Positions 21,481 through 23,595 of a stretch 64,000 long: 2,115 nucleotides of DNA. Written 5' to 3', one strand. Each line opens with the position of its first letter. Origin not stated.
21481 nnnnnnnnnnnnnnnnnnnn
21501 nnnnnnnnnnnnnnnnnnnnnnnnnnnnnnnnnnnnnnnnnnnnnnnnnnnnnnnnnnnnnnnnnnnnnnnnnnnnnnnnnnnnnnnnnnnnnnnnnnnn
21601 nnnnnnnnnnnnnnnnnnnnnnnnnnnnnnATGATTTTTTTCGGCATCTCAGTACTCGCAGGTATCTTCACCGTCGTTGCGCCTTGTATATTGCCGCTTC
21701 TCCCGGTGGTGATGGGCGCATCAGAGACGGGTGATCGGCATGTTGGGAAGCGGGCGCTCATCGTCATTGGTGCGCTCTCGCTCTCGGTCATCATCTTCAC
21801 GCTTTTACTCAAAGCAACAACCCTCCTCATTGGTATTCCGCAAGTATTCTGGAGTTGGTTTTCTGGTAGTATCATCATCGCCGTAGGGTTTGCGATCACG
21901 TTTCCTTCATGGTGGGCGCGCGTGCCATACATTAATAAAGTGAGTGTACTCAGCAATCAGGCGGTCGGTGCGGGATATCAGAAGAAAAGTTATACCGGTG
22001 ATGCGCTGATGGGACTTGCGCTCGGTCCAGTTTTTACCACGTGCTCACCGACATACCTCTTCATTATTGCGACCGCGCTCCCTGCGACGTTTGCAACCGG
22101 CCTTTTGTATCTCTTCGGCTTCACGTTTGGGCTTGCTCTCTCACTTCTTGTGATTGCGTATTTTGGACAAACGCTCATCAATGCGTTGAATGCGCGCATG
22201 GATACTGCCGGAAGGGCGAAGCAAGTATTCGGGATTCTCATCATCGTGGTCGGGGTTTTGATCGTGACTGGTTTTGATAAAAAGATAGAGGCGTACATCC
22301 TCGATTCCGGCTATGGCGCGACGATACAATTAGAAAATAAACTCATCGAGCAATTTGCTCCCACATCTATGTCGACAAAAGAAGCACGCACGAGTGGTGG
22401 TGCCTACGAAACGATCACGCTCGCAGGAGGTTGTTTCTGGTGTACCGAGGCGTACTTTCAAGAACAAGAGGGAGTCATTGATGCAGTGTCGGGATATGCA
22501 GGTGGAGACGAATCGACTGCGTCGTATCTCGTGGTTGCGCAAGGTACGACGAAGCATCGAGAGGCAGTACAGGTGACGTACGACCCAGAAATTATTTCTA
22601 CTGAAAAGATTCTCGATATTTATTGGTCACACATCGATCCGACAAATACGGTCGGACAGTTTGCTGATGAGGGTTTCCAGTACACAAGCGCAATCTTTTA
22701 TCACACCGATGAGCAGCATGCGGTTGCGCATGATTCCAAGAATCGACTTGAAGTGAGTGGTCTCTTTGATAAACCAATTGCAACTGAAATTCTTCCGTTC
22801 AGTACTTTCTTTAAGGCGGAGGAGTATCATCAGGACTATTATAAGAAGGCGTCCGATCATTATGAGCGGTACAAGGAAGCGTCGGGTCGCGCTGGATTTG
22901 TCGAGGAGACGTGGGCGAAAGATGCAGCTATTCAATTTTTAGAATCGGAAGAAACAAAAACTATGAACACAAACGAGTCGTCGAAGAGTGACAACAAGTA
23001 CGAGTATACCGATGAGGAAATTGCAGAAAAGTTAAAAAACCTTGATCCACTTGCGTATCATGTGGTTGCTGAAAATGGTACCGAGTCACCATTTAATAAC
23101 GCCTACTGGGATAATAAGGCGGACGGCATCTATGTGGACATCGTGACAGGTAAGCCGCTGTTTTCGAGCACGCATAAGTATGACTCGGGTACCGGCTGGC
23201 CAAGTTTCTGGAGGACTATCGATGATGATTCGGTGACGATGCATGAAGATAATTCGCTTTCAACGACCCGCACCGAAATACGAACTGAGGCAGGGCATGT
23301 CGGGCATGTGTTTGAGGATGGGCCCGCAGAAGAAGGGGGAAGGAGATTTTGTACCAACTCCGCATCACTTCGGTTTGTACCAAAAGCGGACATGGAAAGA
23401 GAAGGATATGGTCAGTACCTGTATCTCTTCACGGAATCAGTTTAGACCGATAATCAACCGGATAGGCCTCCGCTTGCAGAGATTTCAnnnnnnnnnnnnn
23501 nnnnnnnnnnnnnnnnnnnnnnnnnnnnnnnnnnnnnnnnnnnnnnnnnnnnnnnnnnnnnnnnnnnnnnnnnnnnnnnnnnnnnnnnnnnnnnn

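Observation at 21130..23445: Extracytoplasmic methionine-repair unit: thioredoxin with a Met-rich linker followed by a CcdA-MsrA-MsrB fusion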

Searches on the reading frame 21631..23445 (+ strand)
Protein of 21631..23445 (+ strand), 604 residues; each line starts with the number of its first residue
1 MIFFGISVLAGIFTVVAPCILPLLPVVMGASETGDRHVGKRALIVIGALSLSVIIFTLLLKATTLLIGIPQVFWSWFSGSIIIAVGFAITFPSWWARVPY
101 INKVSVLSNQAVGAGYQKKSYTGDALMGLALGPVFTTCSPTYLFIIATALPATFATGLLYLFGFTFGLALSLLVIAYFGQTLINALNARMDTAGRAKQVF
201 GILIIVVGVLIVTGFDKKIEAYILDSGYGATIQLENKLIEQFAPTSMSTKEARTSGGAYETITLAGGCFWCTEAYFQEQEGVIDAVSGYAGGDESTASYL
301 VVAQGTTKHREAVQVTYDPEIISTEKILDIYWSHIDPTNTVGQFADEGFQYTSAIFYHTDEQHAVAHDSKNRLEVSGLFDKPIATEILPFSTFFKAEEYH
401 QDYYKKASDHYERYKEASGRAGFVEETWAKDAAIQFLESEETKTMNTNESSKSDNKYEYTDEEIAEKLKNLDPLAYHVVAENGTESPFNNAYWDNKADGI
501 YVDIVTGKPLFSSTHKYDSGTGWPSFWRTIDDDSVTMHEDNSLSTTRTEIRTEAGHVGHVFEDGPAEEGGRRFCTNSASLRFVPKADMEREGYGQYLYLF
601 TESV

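Call 3: search_protein_families(library=pfam, proteins=[window:21631-23445:+], max_evalue=0.01)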
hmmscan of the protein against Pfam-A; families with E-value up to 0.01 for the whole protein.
window:21631-23445:+ (604 aa): 4 families
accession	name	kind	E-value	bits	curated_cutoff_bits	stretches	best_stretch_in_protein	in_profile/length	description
PF01625.27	PMSR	-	4e-57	193.2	23.7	1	261-412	1-152/153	Peptide methionine sulfoxide reductase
PF01641.26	SelR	-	1.7e-41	141.3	24.9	1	471-584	1-116/116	SelR domain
PF02683.22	DsbD_TM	-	6.2e-06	26.1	27.1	1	6-212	7-215/219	Cytochrome C biogenesis protein transmembrane domain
PF13386.12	DsbD_2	-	0.00033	21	24.9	1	70-209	69-198/199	Cytochrome C biogenesis protein transmembrane region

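Call 4: search_protein_families(library=ncbifam, proteins=[window:21631-23445:+], max_evalue=0.01)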
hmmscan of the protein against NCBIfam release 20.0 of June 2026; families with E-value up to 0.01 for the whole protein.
window:21631-23445:+ (604 aa): 7 families
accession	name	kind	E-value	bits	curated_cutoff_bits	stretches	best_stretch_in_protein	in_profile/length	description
NF010625.0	PRK14018.1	equivalog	5.1e-90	302.4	522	1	258-596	197-516/521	bifunctional peptide-methionine (S)-S-oxide reductase MsrA/peptide-methionine (R)-S-oxide reductase MsrB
NF004042.0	PRK05550.1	equivalog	3e-88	295.8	330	2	253-410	128-282/293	bifunctional methionine sulfoxide reductase B/A protein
TIGR00401.1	msrA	equivalog_domain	1.4e-51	174.8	108.1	1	260-411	1-152/153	peptide-methionine (S)-S-oxide reductase MsrA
TIGR00357.1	TIGR00357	equivalog_domain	3.8e-50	169.4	113.05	1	465-593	5-134/134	peptide-methionine (R)-S-oxide reductase MsrB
NF004036.0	PRK05508.1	equivalog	2.9e-20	72.3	179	1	468-586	3-120/121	methionine-R-sulfoxide reductase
NF004038.0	PRK05528.1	equivalog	6.1e-17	62.1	200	1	260-411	2-144/157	peptide-methionine (S)-S-oxide reductase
NF041383.1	Trx_VPGUxxT_two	exception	3.9e-05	23.4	275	1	248-341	134-209/287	VPGUxxT family thioredoxin-like (seleno)protein, type 2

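Call 8: find_homologous_proteins(query=window:21631-23442:+, max_evalue=0.00001)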
Query window:21631-23442:+ (604 aa): 6313 proteins with E <= 0.00001 among 8000 candidates; the best 120 are listed.
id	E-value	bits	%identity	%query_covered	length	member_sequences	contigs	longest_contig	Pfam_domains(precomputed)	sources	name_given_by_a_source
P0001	0.0e+0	1375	100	100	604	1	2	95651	PF01625.29,PF02683.23,PF01641.27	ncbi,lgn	-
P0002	0.0e+0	1134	80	100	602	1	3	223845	PF01625.29,PF01641.27,PF13386.13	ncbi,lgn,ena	ncbi:MAG: peptide-methionine (S)-S-oxide reductase MsrA [Patescibacteria group bacterium]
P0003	0.0e+0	1132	81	99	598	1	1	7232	PF01625.29,PF02683.23,PF01641.27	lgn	-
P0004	0.0e+0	1130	81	100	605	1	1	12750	PF01625.29,PF02683.23,PF01641.27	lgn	-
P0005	0.0e+0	1130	79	100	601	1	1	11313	PF01625.29,PF02683.23,PF01641.27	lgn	-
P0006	0.0e+0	1127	81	100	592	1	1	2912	PF01625.29,PF02683.23,PF01641.27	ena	-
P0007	0.0e+0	1120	81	99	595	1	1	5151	PF01625.29,PF01641.27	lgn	-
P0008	0.0e+0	1120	80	99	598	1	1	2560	PF01625.29,PF02683.23,PF01641.27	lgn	-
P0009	0.0e+0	1120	79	100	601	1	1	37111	PF01625.29,PF02683.23,PF01641.27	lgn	-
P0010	0.0e+0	1117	80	100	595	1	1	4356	PF01625.29,PF02683.23,PF01641.27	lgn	-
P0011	0.0e+0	1116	81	100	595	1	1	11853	PF01625.29,PF02683.23,PF01641.27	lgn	-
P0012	0.0e+0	1115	80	100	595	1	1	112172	PF01625.29,PF02683.23,PF01641.27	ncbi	-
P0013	0.0e+0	1111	78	100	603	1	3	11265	PF01625.29,PF02683.23,PF01641.27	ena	-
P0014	0.0e+0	1107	78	100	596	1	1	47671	PF01625.29,PF02683.23,PF01641.27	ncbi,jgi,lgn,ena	ncbi:MAG: peptide-methionine (S)-S-oxide reductase MsrA [Candidatus Paceibacterota bacterium]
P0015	0.0e+0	1106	77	100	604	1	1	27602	PF01625.29,PF02683.23,PF01641.27,PF13386.13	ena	-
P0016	0.0e+0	1105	79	100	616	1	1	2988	PF01625.29,PF02683.23,PF01641.27,PF13386.13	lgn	-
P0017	0.0e+0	1105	78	100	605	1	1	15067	PF01625.29,PF02683.23,PF01641.27,PF13386.13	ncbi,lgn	ncbi:MAG: peptide-methionine (S)-S-oxide reductase MsrA [Candidatus Paceibacterota bacterium]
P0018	0.0e+0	1104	80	99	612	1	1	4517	PF01625.29,PF02683.23,PF01641.27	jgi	jgi:peptide methionine sulfoxide reductase msrA/msrB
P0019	0.0e+0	1102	79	99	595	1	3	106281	PF01625.29,PF02683.23,PF01641.27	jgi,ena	-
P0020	0.0e+0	1102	79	100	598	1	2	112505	PF01625.29,PF01641.27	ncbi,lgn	-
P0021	0.0e+0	1099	78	100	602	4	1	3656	PF01625.29,PF01641.27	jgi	jgi:peptide methionine sulfoxide reductase msrA/msrB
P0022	0.0e+0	1099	78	100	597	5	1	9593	PF01625.29,PF02683.23,PF01641.27,PF13386.13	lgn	-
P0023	0.0e+0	1099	79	100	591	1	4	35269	PF01625.29,PF02683.23,PF01641.27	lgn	-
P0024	0.0e+0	1098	78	99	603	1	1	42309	PF01625.29,PF02683.23,PF01641.27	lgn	-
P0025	0.0e+0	1098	78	99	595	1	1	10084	PF01625.29,PF02683.23,PF01641.27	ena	-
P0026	0.0e+0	1097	78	100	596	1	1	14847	PF01625.29,PF02683.23,PF01641.27,PF13386.13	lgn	-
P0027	0.0e+0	1095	77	100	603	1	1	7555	PF01625.29,PF02683.23,PF01641.27,PF13386.13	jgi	jgi:peptide methionine sulfoxide reductase msrA/msrB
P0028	0.0e+0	1094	78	100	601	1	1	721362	PF01625.29,PF01641.27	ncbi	ncbi:MAG: peptide-methionine (S)-S-oxide reductase MsrA [Patescibacteria group bacterium UBA2163]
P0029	0.0e+0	1092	78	99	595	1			PF01625.29,PF02683.23,PF01641.27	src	-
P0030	0.0e+0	1092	77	99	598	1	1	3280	PF01625.29,PF02683.23,PF01641.27,PF13386.13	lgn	-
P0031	0.0e+0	1092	77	100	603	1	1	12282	PF01625.29,PF02683.23,PF01641.27,PF13386.13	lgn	-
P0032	0.0e+0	1091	77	100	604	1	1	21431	PF01625.29,PF02683.23,PF01641.27,PF13386.13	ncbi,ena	-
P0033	0.0e+0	1091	77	100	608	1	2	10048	PF01625.29,PF02683.23,PF01641.27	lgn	-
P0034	0.0e+0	1088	77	100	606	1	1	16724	PF01625.29,PF02683.23,PF01641.27,PF13386.13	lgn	-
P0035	0.0e+0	1088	76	100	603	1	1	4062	PF01625.29,PF02683.23,PF01641.27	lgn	-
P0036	0.0e+0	1088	77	100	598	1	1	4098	PF01625.29,PF02683.23,PF01641.27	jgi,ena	-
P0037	0.0e+0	1088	76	100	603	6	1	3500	PF01625.29,PF02683.23,PF01641.27,PF13386.13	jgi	jgi:peptide methionine sulfoxide reductase msrA/msrB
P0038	0.0e+0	1086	77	100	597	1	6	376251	PF01625.29,PF02683.23,PF01641.27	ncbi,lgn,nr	ncbi:peptide-methionine (S)-S-oxide reductase MsrA [Patescibacteria group bacterium]|nr:peptide-meth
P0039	0.0e+0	1086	78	99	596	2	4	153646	PF01625.29,PF02683.23,PF01641.27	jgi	-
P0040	0.0e+0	1085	76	100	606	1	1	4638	PF01625.29,PF02683.23,PF01641.27,PF13386.13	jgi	jgi:peptide methionine sulfoxide reductase msrA/msrB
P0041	0.0e+0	1085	78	100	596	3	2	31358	PF01625.29,PF02683.23,PF01641.27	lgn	-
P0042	0.0e+0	1084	77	100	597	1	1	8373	PF01625.29,PF02683.23,PF01641.27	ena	-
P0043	0.0e+0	1083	77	99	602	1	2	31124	PF01625.29,PF02683.23,PF01641.27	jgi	jgi:peptide methionine sulfoxide reductase msrA/msrB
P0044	0.0e+0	1082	78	100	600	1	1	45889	PF01625.29,PF02683.23,PF01641.27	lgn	-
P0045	0.0e+0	1082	77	100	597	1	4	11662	PF01625.29,PF02683.23,PF01641.27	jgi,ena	-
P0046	0.0e+0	1082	77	100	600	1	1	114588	PF01625.29,PF02683.23,PF01641.27,PF13386.13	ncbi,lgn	-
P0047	0.0e+0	1082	76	99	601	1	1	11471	PF01625.29,PF02683.23,PF01641.27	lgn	-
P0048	0.0e+0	1082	77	99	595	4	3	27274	PF01625.29,PF02683.23,PF01641.27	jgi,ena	-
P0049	0.0e+0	1082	77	100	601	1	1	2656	PF01625.29,PF02683.23,PF01641.27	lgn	-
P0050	0.0e+0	1081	76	100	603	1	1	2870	PF01625.29,PF02683.23,PF01641.27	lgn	-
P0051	0.0e+0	1081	77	99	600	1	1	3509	PF01625.29,PF02683.23,PF01641.27,PF13386.13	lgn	-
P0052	0.0e+0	1081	78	100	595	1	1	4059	PF01625.29,PF02683.23,PF01641.27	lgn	-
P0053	0.0e+0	1080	77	99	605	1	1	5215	PF01625.29,PF02683.23,PF01641.27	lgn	-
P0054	0.0e+0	1079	77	99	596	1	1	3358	PF01625.29,PF01641.27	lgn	-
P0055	0.0e+0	1079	76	100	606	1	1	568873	PF01625.29,PF02683.23,PF01641.27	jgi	jgi:peptide methionine sulfoxide reductase msrA/msrB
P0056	0.0e+0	1077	77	100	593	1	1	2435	PF01625.29,PF01641.27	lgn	-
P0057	0.0e+0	1077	77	99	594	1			PF01625.29,PF02683.23,PF01641.27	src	-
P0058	0.0e+0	1075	76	100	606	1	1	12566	PF01625.29,PF02683.23,PF01641.27,PF13386.13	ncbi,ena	-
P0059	0.0e+0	1074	76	99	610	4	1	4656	PF01625.29,PF02683.23,PF01641.27,PF13386.13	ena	-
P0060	0.0e+0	1073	78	99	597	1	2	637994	PF01625.29,PF01641.27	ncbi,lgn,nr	ncbi:MAG: peptide-methionine (S)-S-oxide reductase MsrA [Candidatus Pacebacteria bacterium]|nr:pepti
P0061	0.0e+0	1073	76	100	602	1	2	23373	PF01625.29,PF02683.23,PF01641.27,PF13386.13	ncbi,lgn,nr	ncbi:MAG: peptide-methionine (S)-S-oxide reductase MsrA [bacterium]|nr:peptide-methionine (S)-S-oxid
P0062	0.0e+0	1073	77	99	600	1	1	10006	PF01625.29,PF02683.23,PF01641.27,PF13386.13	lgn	-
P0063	0.0e+0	1072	76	100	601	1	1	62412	PF01625.29,PF02683.23,PF01641.27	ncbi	-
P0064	0.0e+0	1072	77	99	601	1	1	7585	PF01625.29,PF01641.27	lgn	-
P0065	0.0e+0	1072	77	100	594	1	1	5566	PF01625.29,PF02683.23,PF01641.27,PF13386.13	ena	-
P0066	0.0e+0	1069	76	99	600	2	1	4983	PF01625.29,PF02683.23,PF01641.27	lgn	-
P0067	0.0e+0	1068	76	99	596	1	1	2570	PF01625.29,PF02683.23,PF01641.27,PF13386.13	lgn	-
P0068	0.0e+0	1067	75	100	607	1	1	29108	PF01625.29,PF02683.23,PF01641.27,PF13386.13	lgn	-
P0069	0.0e+0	1067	77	99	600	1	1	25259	PF01625.29,PF02683.23,PF01641.27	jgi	jgi:peptide methionine sulfoxide reductase msrA/msrB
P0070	0.0e+0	1066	77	100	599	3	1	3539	PF01625.29,PF02683.23,PF01641.27,PF13386.13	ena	-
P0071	0.0e+0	1066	76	99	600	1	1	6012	PF01625.29,PF02683.23,PF01641.27,PF13386.13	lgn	-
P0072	0.0e+0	1066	76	99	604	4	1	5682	PF01625.29,PF02683.23,PF01641.27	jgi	-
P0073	0.0e+0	1066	76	99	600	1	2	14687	PF01625.29,PF02683.23,PF01641.27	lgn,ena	-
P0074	0.0e+0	1065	76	99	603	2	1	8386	PF01625.29,PF02683.23,PF01641.27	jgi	jgi:peptide methionine sulfoxide reductase msrA/msrB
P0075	0.0e+0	1064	77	100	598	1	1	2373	PF01625.29,PF01641.27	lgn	-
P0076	0.0e+0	1064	75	100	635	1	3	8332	PF01625.29,PF01641.27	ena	-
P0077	0.0e+0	1064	77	100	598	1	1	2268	PF01625.29,PF01641.27,PF13386.13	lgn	-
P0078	0.0e+0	1063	77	100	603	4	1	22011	PF01625.29,PF02683.23,PF01641.27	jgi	-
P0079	0.0e+0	1063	77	100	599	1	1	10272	PF01625.29,PF02683.23,PF01641.27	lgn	-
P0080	0.0e+0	1063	76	99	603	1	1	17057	PF01625.29,PF01641.27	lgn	-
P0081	0.0e+0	1063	77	100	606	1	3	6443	PF01625.29,PF02683.23,PF01641.27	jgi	jgi:peptide methionine sulfoxide reductase msrA/msrB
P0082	0.0e+0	1062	75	100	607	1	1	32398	PF01625.29,PF02683.23,PF01641.27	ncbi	-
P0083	0.0e+0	1062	76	99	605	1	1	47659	PF01625.29,PF02683.23,PF01641.27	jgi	jgi:peptide methionine sulfoxide reductase msrA/msrB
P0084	0.0e+0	1062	75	100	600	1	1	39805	PF01625.29,PF02683.23,PF01641.27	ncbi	-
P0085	0.0e+0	1062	77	100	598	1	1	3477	PF01625.29,PF01641.27,PF13386.13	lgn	-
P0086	0.0e+0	1062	78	100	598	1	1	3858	PF01625.29,PF01641.27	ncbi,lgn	-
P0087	0.0e+0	1061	76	99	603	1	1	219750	PF01625.29,PF02683.23,PF01641.27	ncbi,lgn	ncbi:MAG: peptide-methionine (S)-S-oxide reductase MsrA [bacterium]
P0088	0.0e+0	1061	76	99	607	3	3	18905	PF01625.29,PF02683.23,PF01641.27,PF13386.13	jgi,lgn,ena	-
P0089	0.0e+0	1061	76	100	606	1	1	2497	PF01625.29,PF02683.23,PF01641.27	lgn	-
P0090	0.0e+0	1060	75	100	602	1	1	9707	PF01625.29,PF02683.23,PF01641.27,PF13386.13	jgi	-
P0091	0.0e+0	1059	76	99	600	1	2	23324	PF01625.29,PF02683.23,PF01641.27,PF13386.13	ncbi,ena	-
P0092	0.0e+0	1059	75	99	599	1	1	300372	PF01625.29,PF02683.23,PF01641.27,PF13386.13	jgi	-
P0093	0.0e+0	1058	75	100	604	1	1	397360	PF01625.29,PF02683.23,PF01641.27,PF13386.13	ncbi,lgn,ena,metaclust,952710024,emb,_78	metaclust:\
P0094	0.0e+0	1058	76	100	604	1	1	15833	PF01625.29,PF02683.23,PF01641.27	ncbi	-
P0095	0.0e+0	1057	76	99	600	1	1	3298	PF01625.29,PF02683.23,PF01641.27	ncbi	-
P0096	0.0e+0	1057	76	99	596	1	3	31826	PF01625.29,PF01641.27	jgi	-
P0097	0.0e+0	1057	76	99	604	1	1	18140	PF01625.29,PF02683.23,PF01641.27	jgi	-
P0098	0.0e+0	1057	76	100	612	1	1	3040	PF01625.29,PF02683.23,PF01641.27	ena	-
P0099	0.0e+0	1057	75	100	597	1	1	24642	PF01625.29,PF02683.23,PF01641.27,PF13386.13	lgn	-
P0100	0.0e+0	1056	75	99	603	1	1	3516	PF01625.29,PF02683.23,PF01641.27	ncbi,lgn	-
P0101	0.0e+0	1055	75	100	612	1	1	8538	PF01625.29,PF02683.23,PF01641.27,PF13386.13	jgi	-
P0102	0.0e+0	1054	74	100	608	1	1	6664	PF01625.29,PF02683.23,PF01641.27,PF13386.13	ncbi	-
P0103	0.0e+0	1053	75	100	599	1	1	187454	PF01625.29,PF01641.27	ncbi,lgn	ncbi:MAG: peptide-methionine (S)-S-oxide reductase MsrA [Patescibacteria group bacterium]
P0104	0.0e+0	1053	76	99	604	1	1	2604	PF01625.29,PF02683.23,PF01641.27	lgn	-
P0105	0.0e+0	1053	75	100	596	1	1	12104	PF01625.29,PF02683.23,PF01641.27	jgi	jgi:peptide methionine sulfoxide reductase msrA/msrB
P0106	0.0e+0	1052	76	99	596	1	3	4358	PF01625.29,PF02683.23,PF01641.27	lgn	-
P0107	0.0e+0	1052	75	100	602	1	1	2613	PF01625.29,PF02683.23,PF01641.27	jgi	-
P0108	0.0e+0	1052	75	99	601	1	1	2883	PF01625.29,PF02683.23,PF01641.27,PF13386.13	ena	-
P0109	0.0e+0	1051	75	99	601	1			PF01625.29,PF02683.23,PF01641.27,PF13386.13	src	-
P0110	0.0e+0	1050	75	99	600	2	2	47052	PF01625.29,PF02683.23,PF01641.27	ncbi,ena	-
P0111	0.0e+0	1049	73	99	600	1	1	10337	PF01625.29,PF02683.23,PF01641.27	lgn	-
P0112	0.0e+0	1049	76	100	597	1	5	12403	PF01625.29,PF01641.27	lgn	-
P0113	0.0e+0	1049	76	99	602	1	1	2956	PF01625.29,PF02683.23,PF01641.27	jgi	jgi:peptide methionine sulfoxide reductase msrA/msrB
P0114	0.0e+0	1048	76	99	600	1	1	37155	PF01625.29,PF02683.23,PF01641.27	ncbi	-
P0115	0.0e+0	1048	75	99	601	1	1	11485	PF01625.29,PF02683.23,PF01641.27,PF13386.13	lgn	-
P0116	0.0e+0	1047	76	99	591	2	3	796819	PF01625.29,PF02683.23,PF01641.27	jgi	jgi:peptide methionine sulfoxide reductase msrA/msrB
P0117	0.0e+0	1047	74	100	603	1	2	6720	PF01625.29,PF01641.27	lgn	-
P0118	0.0e+0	1047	75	99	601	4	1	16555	PF01625.29,PF02683.23,PF01641.27,PF13386.13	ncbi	-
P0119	0.0e+0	1047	75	100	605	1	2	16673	PF01625.29,PF02683.23,PF01641.27,PF13386.13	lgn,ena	-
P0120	0.0e+0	1047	74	99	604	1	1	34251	PF01625.29,PF02683.23,PF01641.27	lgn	-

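Call 21: find_related_loci(query=window:21631-23442:+, collection=genome_contigs, flank=6000)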
Query window:21631-23442:+ (604 aa) in genome_contigs; peptide patterns used: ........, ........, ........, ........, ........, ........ (x = any residue, [..] = any of these).
322 stretches matched a pattern; 293 encode a relative of the query (tblastn E <= 1e-3); the best 80 are kept; 79 distinct loci.
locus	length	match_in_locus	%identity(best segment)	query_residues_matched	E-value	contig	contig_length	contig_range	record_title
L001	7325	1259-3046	78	1-604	0e+0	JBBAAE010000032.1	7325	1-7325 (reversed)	MAG: Candidatus Paceibacterota bacterium isolate SO_2017_GW3_33 scaffold_4935_c1_OW296A_2017, whole genome shotgun seque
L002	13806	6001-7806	80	1-604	0e+0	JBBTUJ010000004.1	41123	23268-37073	MAG: Patescibacteria group bacterium isolate H41-bin157_1 H41_bin157_1_000000000004, whole genome shotgun sequence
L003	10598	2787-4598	78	1-603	0e+0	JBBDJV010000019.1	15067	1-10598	MAG: Candidatus Paceibacterota bacterium isolate LejiaA_42_15 Lejia_A_5690_length_15067_cov_8, whole genome shotgun sequ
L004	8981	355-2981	77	1-604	0e+0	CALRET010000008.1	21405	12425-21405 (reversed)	MAG: Candidatus Nomurabacteria bacterium isolate MaH-04nov19-107 genome assembly, contig: MaH-04nov19-C6171, whole genom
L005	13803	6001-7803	78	1-604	0e+0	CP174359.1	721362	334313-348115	MAG: Patescibacteria group bacterium UBA2163 chromosome, complete genome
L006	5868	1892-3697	76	1-604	0e+0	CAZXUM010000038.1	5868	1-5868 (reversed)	MAG TPA_asm: uncultured Candidatus Saccharibacteria bacterium isolate SRP128246_co1_334 genome assembly, contig: NODE_37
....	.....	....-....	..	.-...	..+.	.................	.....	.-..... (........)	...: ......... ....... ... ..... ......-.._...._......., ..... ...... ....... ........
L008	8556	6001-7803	77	1-602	0e+0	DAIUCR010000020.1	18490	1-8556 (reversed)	MAG TPA_asm: Patescibacteria group bacterium isolate CTOTU11756 NODE_852_length_18490_cov_13.833143, whole genome shotgu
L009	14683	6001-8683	76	1-604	0e+0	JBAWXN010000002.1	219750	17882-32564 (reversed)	MAG: bacterium isolate ELA064 MAG064_2, whole genome shotgun sequence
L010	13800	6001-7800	75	1-601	0e+0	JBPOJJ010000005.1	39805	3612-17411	MAG: Patescibacteria group bacterium isolate MAG_20151 c_000000614932, whole genome shotgun sequence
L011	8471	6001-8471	76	1-600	0e+0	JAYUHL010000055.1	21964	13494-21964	MAG: Candidatus Paceibacterota bacterium isolate GFS_8391 GFS_8391_54, whole genome shotgun sequence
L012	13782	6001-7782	78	1-600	0e+0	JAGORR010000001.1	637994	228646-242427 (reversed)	MAG: Candidatus Paceibacterota bacterium isolate Gw_Eff_bin_28 Gw_Eff_2_length_637994_cov_24.620636, whole genome shotgu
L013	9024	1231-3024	75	1-603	0e+0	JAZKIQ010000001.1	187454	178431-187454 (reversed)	MAG: Patescibacteria group bacterium isolate ADI_DC_SW_02_SPN_11032020-bin050_1 DCSW02SPN_B050_1_000000000001, whole gen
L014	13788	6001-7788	77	1-603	0e+0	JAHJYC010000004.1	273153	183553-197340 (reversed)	MAG: Patescibacteria group bacterium isolate UMS_A.mb.28 UMS_A.mb.28_k119_387276, whole genome shotgun sequence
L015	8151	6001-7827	74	1-604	0e+0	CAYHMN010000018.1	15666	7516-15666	MAG TPA_asm: uncultured Candidatus Saccharibacteria bacterium isolate ERP119705_co13_453 genome assembly, contig: NODE_4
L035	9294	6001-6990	66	266-600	3e-144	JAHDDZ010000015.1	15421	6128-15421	MAG: Candidatus Gracilibacteria bacterium isolate MAG-17 RZ_10965, whole genome shotgun sequence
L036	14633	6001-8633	53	1-600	1e-140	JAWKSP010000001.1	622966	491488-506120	MAG: Candidatus Paceibacterota bacterium isolate ABC1.92 ABC1.92.fa-1, whole genome shotgun sequence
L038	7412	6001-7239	48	178-601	2e-117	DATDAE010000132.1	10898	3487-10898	MAG TPA_asm: Candidatus Gracilibacteria bacterium isolate SMAG_U88 k141_524337, whole genome shotgun sequence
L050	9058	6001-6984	51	263-597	2e-104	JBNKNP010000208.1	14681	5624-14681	MAG: Desulfobacteraceae bacterium isolate G2.bin.11.orig k141_660080, whole genome shotgun sequence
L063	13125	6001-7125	46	225-597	1e-99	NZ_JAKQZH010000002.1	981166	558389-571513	Marinobacter sp. C7 NODE_2_length_981166_cov_288.693230, whole genome shotgun sequence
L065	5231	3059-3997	48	260-600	3e-99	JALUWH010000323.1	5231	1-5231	MAG: Ghiorsea sp. isolate 131-447_maxbin2_scaf2bin.021 131-447_scaffold_9463_c1, whole genome shotgun sequence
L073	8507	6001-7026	44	231-600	5e-97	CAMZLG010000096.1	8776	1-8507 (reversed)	uncultured Zetaproteobacteria bacterium isolate RB_MAG_00008 genome assembly, contig: RB_MAG_00008_000000000098, whole g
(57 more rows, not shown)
